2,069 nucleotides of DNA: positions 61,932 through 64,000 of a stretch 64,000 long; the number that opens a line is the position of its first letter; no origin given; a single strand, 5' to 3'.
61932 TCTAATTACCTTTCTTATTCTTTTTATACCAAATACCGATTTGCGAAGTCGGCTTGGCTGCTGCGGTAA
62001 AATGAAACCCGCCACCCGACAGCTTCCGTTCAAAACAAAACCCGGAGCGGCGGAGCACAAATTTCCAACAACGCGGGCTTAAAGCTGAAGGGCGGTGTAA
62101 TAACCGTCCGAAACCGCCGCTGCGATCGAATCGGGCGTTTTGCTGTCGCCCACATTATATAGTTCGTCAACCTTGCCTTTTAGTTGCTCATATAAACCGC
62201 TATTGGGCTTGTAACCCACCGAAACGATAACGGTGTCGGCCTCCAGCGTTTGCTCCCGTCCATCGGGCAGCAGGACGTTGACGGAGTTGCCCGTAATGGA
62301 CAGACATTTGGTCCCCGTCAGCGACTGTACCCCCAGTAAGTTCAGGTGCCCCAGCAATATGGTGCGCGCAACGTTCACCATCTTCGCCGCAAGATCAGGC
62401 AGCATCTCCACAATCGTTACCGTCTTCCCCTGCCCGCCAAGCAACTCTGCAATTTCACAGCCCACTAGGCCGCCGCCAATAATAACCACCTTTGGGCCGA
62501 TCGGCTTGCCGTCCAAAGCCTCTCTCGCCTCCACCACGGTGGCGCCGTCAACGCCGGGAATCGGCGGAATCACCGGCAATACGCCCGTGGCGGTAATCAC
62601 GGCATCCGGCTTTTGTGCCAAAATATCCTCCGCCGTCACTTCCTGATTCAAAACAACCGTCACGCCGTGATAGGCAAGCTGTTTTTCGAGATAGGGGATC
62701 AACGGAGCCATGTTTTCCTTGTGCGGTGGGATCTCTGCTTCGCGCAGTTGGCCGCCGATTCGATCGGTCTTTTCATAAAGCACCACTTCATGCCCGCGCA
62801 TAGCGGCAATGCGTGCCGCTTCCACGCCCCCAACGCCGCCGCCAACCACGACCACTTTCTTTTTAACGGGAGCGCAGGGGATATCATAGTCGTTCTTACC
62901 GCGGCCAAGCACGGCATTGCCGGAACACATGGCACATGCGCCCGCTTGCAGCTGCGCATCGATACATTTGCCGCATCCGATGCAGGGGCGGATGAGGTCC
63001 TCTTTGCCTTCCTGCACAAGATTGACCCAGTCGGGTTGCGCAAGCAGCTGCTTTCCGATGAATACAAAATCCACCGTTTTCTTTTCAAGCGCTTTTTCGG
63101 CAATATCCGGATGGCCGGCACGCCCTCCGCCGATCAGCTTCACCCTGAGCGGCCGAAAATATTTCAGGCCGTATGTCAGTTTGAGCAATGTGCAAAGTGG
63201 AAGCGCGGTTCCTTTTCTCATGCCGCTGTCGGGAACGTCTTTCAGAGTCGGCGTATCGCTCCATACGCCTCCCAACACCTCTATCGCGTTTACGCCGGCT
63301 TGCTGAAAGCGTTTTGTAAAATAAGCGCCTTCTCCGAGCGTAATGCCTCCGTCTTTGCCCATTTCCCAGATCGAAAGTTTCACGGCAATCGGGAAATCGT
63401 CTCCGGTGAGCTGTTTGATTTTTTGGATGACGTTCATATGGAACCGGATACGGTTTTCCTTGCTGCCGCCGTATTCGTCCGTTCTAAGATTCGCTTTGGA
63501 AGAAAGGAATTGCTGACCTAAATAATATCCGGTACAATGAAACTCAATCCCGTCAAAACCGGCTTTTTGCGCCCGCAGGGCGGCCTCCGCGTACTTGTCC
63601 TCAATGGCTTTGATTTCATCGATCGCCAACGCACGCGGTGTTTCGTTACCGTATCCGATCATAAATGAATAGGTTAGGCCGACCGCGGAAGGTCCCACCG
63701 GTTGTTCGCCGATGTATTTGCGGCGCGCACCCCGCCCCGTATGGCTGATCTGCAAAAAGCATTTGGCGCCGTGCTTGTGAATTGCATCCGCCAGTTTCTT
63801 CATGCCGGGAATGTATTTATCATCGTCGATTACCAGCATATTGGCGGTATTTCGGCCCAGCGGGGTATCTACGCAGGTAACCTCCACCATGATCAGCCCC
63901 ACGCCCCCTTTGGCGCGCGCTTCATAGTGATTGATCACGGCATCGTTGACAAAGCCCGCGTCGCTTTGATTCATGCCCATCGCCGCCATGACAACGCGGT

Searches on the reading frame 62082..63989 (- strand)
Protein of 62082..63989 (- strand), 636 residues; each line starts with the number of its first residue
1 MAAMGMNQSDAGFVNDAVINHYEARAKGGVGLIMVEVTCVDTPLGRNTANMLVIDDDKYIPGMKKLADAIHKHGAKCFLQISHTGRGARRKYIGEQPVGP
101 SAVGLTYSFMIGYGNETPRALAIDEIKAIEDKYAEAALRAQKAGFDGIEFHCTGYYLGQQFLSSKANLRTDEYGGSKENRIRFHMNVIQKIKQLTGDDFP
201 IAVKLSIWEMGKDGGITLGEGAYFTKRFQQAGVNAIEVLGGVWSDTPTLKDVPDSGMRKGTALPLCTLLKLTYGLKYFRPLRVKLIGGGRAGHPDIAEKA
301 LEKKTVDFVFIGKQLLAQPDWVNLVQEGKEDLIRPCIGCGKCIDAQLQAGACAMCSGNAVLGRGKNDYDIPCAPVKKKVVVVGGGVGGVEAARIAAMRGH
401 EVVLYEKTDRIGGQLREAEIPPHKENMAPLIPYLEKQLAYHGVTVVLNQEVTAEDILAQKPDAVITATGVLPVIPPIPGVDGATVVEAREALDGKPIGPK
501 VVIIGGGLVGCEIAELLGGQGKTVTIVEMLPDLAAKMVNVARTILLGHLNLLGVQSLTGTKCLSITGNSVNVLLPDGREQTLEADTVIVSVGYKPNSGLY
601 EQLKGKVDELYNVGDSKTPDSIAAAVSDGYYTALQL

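Call 48: search_protein_families(library=pfam, proteins=[window:62082-63989:-], max_evalue=0.001)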
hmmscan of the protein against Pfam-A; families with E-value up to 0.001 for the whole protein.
window:62082-63989:- (636 aa): 12 families
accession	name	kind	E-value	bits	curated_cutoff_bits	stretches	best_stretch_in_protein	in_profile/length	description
PF00724.26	Oxidored_FMN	-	6.4e-53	180.6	27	1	5-330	24-340/342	NADH:flavin oxidoreductase / NADH oxidase family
PF07992.20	Pyr_redox_2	-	5.1e-34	118.5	26.1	1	377-609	1-253/291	Pyridine nucleotide-disulphide oxidoreductase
PF00070.33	Pyr_redox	-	3.3e-17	63.2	22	1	500-571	1-72/82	Pyridine nucleotide-disulphide oxidoreductase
PF13450.12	NAD_binding_8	-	2.6e-13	50.5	21.9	1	381-422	1-42/68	NAD(P)-binding Rossmann-like domain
PF13738.12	Pyr_redox_3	-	1.6e-09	37.9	30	1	462-602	126-276/305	Pyridine nucleotide-disulphide oxidoreductase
PF12831.13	FAD_oxidored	-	1.2e-08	35.1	27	1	379-427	2-50/416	FAD dependent oxidoreductase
PF01262.27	AlaDh_PNT_C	-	2.2e-08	34.3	23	1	377-417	29-69/214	Alanine dehydrogenase/PNT, C-terminal domain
PF01266.30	DAO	-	3.9e-08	33.6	27.9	1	378-413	1-37/353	FAD dependent oxidoreductase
PF01134.28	GIDA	-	3.2e-06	26.9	22.1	1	378-412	1-36/391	Glucose inhibited division protein A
PF03486.20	HI0933_like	-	3.3e-05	23.9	50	0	378-415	2-39/244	HI0933-like protein Rossmann domain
PF02737.24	3HCDH_N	-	8.9e-05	22.9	22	0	500-542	1-43/180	3-hydroxyacyl-CoA dehydrogenase, NAD binding domain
PF00890.30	FAD_binding_2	-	0.0002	21.1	20.4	1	379-416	2-39/414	FAD binding domain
